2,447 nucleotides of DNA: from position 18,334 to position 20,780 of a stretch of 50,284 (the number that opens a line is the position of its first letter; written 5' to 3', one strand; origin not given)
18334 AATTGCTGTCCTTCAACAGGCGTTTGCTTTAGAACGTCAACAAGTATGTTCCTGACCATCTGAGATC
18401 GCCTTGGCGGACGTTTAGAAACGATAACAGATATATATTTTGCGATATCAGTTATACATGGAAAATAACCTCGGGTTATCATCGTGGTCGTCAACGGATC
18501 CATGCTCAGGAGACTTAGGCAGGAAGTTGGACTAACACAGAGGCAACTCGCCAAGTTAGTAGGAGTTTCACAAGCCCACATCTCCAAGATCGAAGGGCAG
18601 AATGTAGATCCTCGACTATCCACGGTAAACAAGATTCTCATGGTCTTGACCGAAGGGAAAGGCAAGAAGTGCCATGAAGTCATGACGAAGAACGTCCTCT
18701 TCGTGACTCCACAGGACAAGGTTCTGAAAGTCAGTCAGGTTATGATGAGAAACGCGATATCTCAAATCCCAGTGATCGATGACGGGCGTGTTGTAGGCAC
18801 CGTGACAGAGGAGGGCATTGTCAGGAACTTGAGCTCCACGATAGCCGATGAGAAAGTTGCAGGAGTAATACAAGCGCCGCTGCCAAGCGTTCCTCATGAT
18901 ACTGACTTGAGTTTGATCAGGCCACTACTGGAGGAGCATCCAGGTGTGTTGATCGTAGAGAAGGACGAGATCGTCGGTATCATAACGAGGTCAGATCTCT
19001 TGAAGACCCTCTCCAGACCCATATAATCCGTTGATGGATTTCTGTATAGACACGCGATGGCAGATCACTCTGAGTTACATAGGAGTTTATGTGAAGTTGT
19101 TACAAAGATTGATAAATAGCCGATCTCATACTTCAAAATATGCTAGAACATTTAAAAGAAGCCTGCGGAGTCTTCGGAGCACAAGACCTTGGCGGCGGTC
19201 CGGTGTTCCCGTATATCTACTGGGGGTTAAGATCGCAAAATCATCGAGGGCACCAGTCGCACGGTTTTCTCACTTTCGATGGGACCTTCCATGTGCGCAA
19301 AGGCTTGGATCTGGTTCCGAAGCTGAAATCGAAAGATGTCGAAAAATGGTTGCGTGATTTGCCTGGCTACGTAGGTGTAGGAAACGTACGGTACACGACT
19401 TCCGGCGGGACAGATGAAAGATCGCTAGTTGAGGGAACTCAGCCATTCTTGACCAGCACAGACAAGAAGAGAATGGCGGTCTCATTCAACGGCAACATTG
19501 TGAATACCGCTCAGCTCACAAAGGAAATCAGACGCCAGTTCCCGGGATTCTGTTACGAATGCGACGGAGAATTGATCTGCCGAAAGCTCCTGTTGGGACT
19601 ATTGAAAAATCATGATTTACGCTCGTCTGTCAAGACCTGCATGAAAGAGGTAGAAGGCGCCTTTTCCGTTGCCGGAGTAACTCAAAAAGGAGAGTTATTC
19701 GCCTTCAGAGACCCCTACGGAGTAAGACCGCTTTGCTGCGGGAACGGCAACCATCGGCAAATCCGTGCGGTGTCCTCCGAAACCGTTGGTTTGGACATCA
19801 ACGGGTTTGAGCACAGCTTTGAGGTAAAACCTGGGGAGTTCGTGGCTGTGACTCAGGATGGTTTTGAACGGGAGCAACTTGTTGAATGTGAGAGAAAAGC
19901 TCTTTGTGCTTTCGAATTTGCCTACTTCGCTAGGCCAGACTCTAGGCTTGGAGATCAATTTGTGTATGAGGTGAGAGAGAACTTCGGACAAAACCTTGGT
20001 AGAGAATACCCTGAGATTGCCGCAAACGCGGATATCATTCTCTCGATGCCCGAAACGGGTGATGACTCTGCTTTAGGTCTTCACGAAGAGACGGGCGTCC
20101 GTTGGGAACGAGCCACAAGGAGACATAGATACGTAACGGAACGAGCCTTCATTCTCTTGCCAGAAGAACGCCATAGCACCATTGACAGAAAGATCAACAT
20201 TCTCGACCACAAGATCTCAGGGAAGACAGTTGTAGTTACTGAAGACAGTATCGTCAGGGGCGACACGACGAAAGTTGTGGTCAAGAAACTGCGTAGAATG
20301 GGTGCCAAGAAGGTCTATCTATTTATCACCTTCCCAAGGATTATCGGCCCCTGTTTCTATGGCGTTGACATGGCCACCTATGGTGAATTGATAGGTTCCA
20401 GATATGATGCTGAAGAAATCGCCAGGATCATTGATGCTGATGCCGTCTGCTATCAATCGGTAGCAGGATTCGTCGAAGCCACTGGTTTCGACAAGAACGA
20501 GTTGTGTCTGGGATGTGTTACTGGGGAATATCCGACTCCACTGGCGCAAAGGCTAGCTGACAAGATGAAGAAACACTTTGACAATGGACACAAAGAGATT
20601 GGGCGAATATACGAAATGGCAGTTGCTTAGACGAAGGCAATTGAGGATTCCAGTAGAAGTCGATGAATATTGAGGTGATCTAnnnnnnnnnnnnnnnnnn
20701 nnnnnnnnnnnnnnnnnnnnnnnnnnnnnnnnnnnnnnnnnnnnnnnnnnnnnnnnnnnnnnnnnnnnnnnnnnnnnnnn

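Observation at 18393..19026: HTH-CBS regulator divergently paired with archaeal SAM synthetase across palindromic operators: a candidate SAM-sensing repressor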

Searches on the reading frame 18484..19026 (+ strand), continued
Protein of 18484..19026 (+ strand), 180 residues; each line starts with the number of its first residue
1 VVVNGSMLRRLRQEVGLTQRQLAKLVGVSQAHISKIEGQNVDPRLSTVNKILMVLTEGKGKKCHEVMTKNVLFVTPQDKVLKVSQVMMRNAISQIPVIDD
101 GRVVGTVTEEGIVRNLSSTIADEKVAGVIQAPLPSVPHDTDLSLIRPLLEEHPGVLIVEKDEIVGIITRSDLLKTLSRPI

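Call 40: find_encoding_contigs(protein=P0232, flank=4000, max_places=2)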
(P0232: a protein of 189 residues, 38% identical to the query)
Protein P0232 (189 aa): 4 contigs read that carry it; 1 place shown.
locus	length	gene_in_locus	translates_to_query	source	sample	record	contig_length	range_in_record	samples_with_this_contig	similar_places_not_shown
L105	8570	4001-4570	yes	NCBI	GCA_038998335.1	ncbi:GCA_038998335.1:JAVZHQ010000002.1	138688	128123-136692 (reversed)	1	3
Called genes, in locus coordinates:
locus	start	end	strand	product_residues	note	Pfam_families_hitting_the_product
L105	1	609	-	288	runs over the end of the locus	PF00557:Peptidase_M24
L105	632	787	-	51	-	-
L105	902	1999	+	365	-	PF01916:DS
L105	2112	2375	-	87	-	PF13412:HTH_24, PF01022:HTH_5 (faint)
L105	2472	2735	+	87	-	-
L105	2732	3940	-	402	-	PF01941:AdoMet_Synthase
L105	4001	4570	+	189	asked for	PF12844:HTH_19 (faint), PF01381:HTH_3, PF00571:CBS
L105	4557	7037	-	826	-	PF03104:DNA_pol_B_exo1, PF10108:DNA_pol_B_exo2, PF00136:DNA_pol_B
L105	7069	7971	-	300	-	PF00753:Lactamase_B (weak)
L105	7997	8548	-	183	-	PF13189:Cytidylate_kin2, PF02224:Cytidylate_kin (weak), PF13207:AAA_17, PF13238:AAA_18, PF02224:Cytidylate_kin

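Call 41: find_encoding_contigs(protein=P0201, flank=4000, max_places=2)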
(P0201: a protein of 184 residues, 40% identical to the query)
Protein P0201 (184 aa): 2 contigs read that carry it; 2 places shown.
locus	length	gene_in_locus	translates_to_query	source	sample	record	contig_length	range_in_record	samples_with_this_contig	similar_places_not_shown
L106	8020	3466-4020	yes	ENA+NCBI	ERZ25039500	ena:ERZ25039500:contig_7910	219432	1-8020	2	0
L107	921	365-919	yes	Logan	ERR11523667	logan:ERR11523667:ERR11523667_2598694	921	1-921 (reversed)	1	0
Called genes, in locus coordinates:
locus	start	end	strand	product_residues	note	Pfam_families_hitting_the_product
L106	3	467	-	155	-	?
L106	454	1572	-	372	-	PF00561:Abhydrolase_1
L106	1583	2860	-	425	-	PF01053:Cys_Met_Meta_PP, PF01041:DegT_DnrJ_EryC1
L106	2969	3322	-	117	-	PF09048:Cro (faint), PF01381:HTH_3 (weak)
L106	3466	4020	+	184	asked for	PF01381:HTH_3, PF13560:HTH_31 (weak), PF00571:CBS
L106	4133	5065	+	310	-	PF00291:PALP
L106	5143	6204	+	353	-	PF00132:Hexapep (faint), PF25087:GMPPB_C (faint)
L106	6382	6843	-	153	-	PF13404:HTH_AsnC-type, PF13412:HTH_24, PF01037:AsnC_trans_reg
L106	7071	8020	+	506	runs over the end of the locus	PF00117:GATase, PF07722:Peptidase_C26 (weak), PF02540:NAD_synthase, PF01171:ATP_bind_3 (weak), PF06508:QueC (weak), PF00958:GMP_synt_C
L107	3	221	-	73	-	?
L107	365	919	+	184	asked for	PF01381:HTH_3, PF13560:HTH_31 (weak), PF00571:CBS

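Call 50: find_encoding_contigs(protein=P0209, flank=3500, max_places=1)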
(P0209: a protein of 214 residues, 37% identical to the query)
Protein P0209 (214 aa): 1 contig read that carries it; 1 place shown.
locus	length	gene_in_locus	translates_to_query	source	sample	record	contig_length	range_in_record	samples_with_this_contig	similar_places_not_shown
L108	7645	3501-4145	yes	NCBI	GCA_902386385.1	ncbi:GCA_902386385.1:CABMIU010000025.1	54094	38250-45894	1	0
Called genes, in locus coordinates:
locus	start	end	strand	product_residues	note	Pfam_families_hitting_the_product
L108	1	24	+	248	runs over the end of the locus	PF00528:BPD_transp_1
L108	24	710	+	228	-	PF00005:ABC_tran, PF02463:SMC_N (faint), PF13304:AAA_21 (faint)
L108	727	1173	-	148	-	PF04073:tRNA_edit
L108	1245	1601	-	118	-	-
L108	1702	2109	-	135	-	-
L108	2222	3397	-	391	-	PF00438:S-AdoMet_synt_N, PF02772:S-AdoMet_synt_M, PF02773:S-AdoMet_synt_C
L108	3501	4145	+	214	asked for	PF01381:HTH_3, PF12844:HTH_19, PF13560:HTH_31 (weak), PF00571:CBS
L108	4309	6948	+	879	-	-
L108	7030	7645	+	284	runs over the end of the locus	-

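Call 51: find_encoding_contigs(protein=P0159, flank=3500, max_places=1)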
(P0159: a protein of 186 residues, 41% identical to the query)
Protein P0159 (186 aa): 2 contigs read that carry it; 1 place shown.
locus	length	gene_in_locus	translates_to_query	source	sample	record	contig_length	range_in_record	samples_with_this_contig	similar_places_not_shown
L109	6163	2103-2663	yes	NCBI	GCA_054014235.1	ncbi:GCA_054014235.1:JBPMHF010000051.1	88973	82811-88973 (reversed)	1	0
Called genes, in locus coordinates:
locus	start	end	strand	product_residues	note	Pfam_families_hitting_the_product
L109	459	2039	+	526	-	-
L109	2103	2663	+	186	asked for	PF01381:HTH_3, PF12844:HTH_19, PF13560:HTH_31, PF00571:CBS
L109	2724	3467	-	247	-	PF01553:Acyltransferase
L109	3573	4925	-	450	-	PF00083:Sugar_tr (weak), PF07690:MFS_1, PF12832:MFS_1_like, PF00083:Sugar_tr (weak), PF07690:MFS_1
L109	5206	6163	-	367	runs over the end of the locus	PF27245:AF_0692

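Call 52: find_encoding_contigs(protein=P0164, flank=3500, max_places=1)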
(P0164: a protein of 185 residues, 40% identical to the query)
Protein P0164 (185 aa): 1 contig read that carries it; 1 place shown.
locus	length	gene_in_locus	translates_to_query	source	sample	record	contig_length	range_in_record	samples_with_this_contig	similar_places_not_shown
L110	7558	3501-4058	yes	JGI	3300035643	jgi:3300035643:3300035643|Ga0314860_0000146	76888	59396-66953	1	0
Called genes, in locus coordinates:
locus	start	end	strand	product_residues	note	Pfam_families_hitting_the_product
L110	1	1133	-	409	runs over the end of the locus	PF00696:AA_kinase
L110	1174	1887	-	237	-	PF27030:AbpE_bact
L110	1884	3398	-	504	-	PF01837:HcyBio, PF13187:Fer4_9 (faint), PF00037:Fer4 (faint), PF12797:Fer4_2 (faint), PF12837:Fer4_6 (faint), PF13237:Fer4_10 (weak), PF14697:Fer4_21, PF12838:Fer4_7 (weak), +1 more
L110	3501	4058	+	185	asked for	PF01381:HTH_3, PF12844:HTH_19, PF13560:HTH_31, PF00571:CBS (weak)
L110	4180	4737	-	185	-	PF02525:Flavodoxin_2, PF03358:FMN_red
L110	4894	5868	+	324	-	PF01040:UbiA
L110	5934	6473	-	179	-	PF10050:DUF2284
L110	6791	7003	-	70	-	-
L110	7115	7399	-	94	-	-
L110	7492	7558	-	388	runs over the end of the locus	PF12679:ABC2_membrane_2, PF12698:ABC2_membrane_3, PF01061:ABC2_membrane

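Call 53: find_encoding_contigs(protein=P0142, flank=3500, max_places=1)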
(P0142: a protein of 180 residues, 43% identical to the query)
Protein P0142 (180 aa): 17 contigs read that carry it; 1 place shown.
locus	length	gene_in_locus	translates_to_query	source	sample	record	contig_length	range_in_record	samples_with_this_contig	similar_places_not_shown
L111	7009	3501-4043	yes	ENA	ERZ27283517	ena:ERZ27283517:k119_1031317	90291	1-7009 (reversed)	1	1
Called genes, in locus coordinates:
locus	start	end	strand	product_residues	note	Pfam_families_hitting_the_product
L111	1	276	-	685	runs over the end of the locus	PF00133:tRNA-synt_1, PF09334:tRNA-synt_1g, PF00133:tRNA-synt_1, PF01406:tRNA-synt_1e (weak), PF19303:Anticodon_3, PF01588:tRNA_bind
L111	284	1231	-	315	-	PF02796:HTH_7 (faint), PF13384:HTH_23 (faint), PF13936:HTH_38 (faint), PF14528:LAGLIDADG_3 (weak)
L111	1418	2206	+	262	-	PF00117:GATase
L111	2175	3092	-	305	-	PF01887:SAM_HAT_N, PF20257:SAM_HAT_C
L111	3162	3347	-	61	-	-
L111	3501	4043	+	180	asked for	PF12844:HTH_19, PF13560:HTH_31, PF01381:HTH_3, PF00571:CBS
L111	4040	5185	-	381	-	PF13720:Acetyltransf_11 (faint), PF00196:GerE (faint)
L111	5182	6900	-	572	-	PF07574:SMC_Nse1 (faint), PF13720:Acetyltransf_11 (faint), PF21984:DnaD_N (faint), PF26912:Phage_L54a_excisionase (faint), PF00196:GerE (faint)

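Call 54: predict_structure(alignment_id=A2)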
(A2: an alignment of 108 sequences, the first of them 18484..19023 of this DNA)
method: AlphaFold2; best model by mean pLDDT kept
length: 180 residues; sequences in the alignment: 108
mean_pLDDT: 88.7   pTM: 0.66
mean pLDDT of the five models: 88.7, 88.4, 87.2, 86.3, 86.2
residues with pLDDT >= 90: 116; 70-90: 52; 50-70: 8; < 50: 4
segments of 3 or more residues with pLDDT < 50: 177-180
pLDDT, mean of each block of 10 residues (from residue 1): 84 87 91 96 89 74 88 97 95 95 94 85 93 96 87 95 92 57
secondary structure, 60 per line:
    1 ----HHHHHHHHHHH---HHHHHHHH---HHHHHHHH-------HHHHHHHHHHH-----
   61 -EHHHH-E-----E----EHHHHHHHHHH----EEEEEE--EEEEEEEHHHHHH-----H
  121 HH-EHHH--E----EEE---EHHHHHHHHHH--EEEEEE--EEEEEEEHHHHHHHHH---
elements in order: H5-15 H19-26 H30-37 H45-55 H63-66 H80-89 E94-99 E102-108 H109-114 E135-137 H142-151 E154-159 E162-168 H169-177

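Call 56: search_protein_representatives(alignment_id=A2)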
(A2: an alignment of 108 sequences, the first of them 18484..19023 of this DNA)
Query: 108 sequences, 184 profile positions. Proteins with E-value up to 0.001 (for the whole library): 110532; up to 1e-10: 16631; up to 1e-30: 815. The best 150 are listed.
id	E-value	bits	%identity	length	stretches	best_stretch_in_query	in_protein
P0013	3.4e-70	252.1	-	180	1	1-183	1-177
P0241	8.3e-67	241.0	-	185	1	1-182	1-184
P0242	4.1e-63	229.0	-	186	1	1-183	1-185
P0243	2.0e-62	226.7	-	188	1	1-182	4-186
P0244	6.0e-62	225.2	-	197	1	1-181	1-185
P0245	1.2e-61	224.2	-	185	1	3-182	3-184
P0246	2.0e-61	223.5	-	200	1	3-182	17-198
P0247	3.2e-61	222.8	-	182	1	4-183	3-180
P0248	3.8e-61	222.6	-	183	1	1-182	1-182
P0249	5.3e-61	222.1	-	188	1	1-182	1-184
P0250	7.6e-61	221.6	-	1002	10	5-55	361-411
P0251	1.1e-60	221.1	-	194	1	1-182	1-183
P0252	1.1e-60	221.1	-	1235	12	4-57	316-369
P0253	1.2e-60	221.0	-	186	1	2-182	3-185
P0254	1.3e-60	220.9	-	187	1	3-183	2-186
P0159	5.8e-60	218.7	-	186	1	1-182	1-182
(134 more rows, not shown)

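Call 57: fold_search(model_id=the predicted structure, library=pdb)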
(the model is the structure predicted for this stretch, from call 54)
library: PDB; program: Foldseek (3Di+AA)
matches with E <= 10: 1249; with E <= 0.001: 452
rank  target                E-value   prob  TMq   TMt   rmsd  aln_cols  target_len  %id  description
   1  9z6r_A                1.4e-10  1.00  0.55  0.79   2.2       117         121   26  Crystal Structure of CBS domain containing protein from Burkholderia phymatum (released 2025-11-26)
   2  2p9m_D                1.4e-10  1.00  0.57  0.77   2.6       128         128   26  Crystal structure of conserved hypothetical protein MJ0922 from Methanocaldococcus jannaschii DSM 2661 (released 2007-07-03)
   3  9s4v_A                1.5e-10  1.00  0.60  0.50   2.1       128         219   20  AcuB from Bacillus subtilis with AMP and ADP (released 2026-02-25)
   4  9s4v_C                1.7e-10  1.00  0.60  0.54   2.0       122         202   21  AcuB from Bacillus subtilis with AMP and ADP (released 2026-02-25)
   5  9s52_B                2.1e-10  1.00  0.58  0.52   2.1       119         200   24  AcuB from Geobacillus stearothermophilus with AMP (released 2026-02-25)
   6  1y5h_A                2.5e-10  1.00  0.54  0.76   2.7       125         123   19  Crystal structure of truncated Se-Met Hypoxic Response Protein I (HRPI) (released 2005-11-15)
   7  2p9m_B                3.8e-10  1.00  0.57  0.77   2.5       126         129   26  Crystal structure of conserved hypothetical protein MJ0922 from Methanocaldococcus jannaschii DSM 2661 (released 2007-07-03)
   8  2yzi_B                4.0e-10  1.00  0.58  0.75   2.5       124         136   33  Crystal structure of uncharacterized conserved protein from Pyrococcus horikoshii (released 2007-11-06)
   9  2ef7_A                4.3e-10  1.00  0.51  0.69   3.2       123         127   23  Crystal structure of ST2348, a hypothetical protein with CBS domains from Sulfolobus tokodaii strain7 (released 2007-08-21)
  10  2ef7_B                4.6e-10  1.00  0.52  0.71   3.1       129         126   23  Crystal structure of ST2348, a hypothetical protein with CBS domains from Sulfolobus tokodaii strain7 (released 2007-08-21)
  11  9s4v_B                4.9e-10  1.00  0.60  0.49   2.3       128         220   20  AcuB from Bacillus subtilis with AMP and ADP (released 2026-02-25)
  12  2p9m_C                4.9e-10  1.00  0.57  0.78   2.5       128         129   26  Crystal structure of conserved hypothetical protein MJ0922 from Methanocaldococcus jannaschii DSM 2661 (released 2007-07-03)
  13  5awe                  5.2e-10  1.00  0.59  0.52   2.1       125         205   28  Crystal structure of a hypothetical protein, TTHA0829 from Thermus thermophilus HB8, composed of cystathionine-beta-synt (released 2016-05-18)
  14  1y5h_B                5.2e-10  1.00  0.55  0.78   2.3       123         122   20  Crystal structure of truncated Se-Met Hypoxic Response Protein I (HRPI) (released 2005-11-15)
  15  9s4w_A                6.4e-10  1.00  0.56  0.50   2.5       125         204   22  AcuB from Geobacillus stearothermophilus without nucleotide (released 2026-02-25)
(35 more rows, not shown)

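Call 70: find_encoding_contigs(protein=P0123, flank=3500, max_places=1)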
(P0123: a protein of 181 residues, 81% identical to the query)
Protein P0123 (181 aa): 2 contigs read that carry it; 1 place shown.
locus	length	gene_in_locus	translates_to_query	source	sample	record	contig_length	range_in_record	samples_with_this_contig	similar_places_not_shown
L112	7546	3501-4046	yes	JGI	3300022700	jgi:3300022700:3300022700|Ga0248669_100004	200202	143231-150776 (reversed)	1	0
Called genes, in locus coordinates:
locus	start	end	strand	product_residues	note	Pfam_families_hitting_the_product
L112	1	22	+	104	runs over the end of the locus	-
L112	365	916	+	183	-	PF00589:Phage_integrase, PF22823:MrpR_C_cat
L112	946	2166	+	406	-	PF04389:Peptidase_M28 (weak), PF01546:Peptidase_M20, PF07687:M20_dimer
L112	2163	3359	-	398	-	PF01941:AdoMet_Synthase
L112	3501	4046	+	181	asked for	PF12844:HTH_19, PF13560:HTH_31, PF01381:HTH_3, PF00571:CBS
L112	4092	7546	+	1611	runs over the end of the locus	PF00082:Peptidase_S8, PF00801:PKD, PF18911:PKD_4, PF00801:PKD, PF18911:PKD_4, PF00801:PKD, PF18911:PKD_4, PF00801:PKD, +3 more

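Call 71: find_encoding_contigs(protein=P0186, flank=3500, max_places=1)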
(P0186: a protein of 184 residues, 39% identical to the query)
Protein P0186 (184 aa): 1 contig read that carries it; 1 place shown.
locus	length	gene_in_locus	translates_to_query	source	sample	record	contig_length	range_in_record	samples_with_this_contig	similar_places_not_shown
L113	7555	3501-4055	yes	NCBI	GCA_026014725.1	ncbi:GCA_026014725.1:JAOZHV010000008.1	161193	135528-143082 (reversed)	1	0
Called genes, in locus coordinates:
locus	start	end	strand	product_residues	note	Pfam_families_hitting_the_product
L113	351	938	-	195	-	PF07021:MetW, PF13489:Methyltransf_23, PF13847:Methyltransf_31, PF08241:Methyltransf_11, PF08242:Methyltransf_12, PF13649:Methyltransf_25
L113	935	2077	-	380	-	PF00561:Abhydrolase_1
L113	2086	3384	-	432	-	PF01053:Cys_Met_Meta_PP, PF01041:DegT_DnrJ_EryC1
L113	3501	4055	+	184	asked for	PF13560:HTH_31 (weak), PF01381:HTH_3, PF12844:HTH_19 (faint), PF00571:CBS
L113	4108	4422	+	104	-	PF01381:HTH_3 (faint)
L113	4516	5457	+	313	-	PF00291:PALP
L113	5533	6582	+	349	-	PF25087:GMPPB_C (faint), PF00132:Hexapep (weak)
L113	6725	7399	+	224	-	-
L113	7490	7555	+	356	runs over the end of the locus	PF01916:DS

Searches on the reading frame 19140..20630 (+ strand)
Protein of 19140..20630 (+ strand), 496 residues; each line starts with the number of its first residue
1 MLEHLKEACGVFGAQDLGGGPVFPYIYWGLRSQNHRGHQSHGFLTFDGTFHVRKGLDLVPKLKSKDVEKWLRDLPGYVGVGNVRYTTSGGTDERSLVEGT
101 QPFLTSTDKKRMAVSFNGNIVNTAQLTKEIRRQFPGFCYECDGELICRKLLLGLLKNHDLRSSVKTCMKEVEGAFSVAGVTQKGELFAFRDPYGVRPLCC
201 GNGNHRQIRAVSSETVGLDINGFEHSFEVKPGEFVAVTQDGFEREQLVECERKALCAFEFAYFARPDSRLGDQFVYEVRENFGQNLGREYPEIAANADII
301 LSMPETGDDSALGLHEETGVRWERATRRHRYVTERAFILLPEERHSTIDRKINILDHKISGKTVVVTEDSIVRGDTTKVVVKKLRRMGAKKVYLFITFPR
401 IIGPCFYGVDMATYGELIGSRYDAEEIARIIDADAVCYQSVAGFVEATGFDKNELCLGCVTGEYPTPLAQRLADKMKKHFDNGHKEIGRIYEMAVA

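Call 3: search_protein_families(library=pfam, proteins=[window:19140-20630:+])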
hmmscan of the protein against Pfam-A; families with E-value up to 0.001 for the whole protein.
window:19140-20630:+ (496 aa): 2 families
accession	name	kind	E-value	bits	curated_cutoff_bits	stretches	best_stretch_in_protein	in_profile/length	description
PF13537.11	GATase_7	-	8.3e-15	55.3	25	1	97-215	10-118/123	Glutamine amidotransferase domain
PF13522.11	GATase_6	-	4.6e-11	43.3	27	1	78-203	12-121/130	Glutamine amidotransferase domain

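Call 4: search_protein_families(library=ncbifam, proteins=[window:19140-20630:+])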
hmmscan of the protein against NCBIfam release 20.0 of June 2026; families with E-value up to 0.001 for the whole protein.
window:19140-20630:+ (496 aa): 10 families
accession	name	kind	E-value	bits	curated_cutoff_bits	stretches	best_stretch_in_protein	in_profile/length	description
TIGR01134.1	purF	equivalog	1.3e-92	311.4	350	1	9-465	1-432/432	amidophosphoribosyltransferase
NF001484.0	PRK00331.1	subfamily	2.6e-14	52.6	381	1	9-245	2-224/601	isomerizing glutamine--fructose-6-phosphate transaminase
TIGR01135.1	glmS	equivalog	2.3e-13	49.5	418.05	1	9-245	1-223/607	glutamine--fructose-6-phosphate transaminase (isomerizing)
TIGR01536.1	asn_synth_AEB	equivalog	3.3e-12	46.2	267.1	1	97-235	59-180/517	asparagine synthase (glutamine-hydrolyzing)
NF006949.0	PRK09431.1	equivalog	1.9e-08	33.3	499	1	98-239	58-185/554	asparagine synthase B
TIGR01251.1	ribP_PPkin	subfamily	6.8e-06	25.2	113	1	339-418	187-267/309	ribose-phosphate diphosphokinase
NF005299.0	PRK06827.1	subfamily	1.4e-05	24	327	1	352-399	256-303/383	phosphoribosylpyrophosphate synthetase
TIGR03108.1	eps_aminotran_1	hypoth_equivalog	2.5e-05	23.2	816.9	1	96-202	56-151/628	XrtA/PEP-CTERM system amidotransferase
TIGR03104.1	trio_amidotrans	equivalog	0.00014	20.2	570.1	1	99-216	59-164/589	N-acetylglutaminylglutamine amidotransferase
NF002095.0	PRK00934.1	equivalog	0.00019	20.7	296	1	340-421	184-265/287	ribose-phosphate diphosphokinase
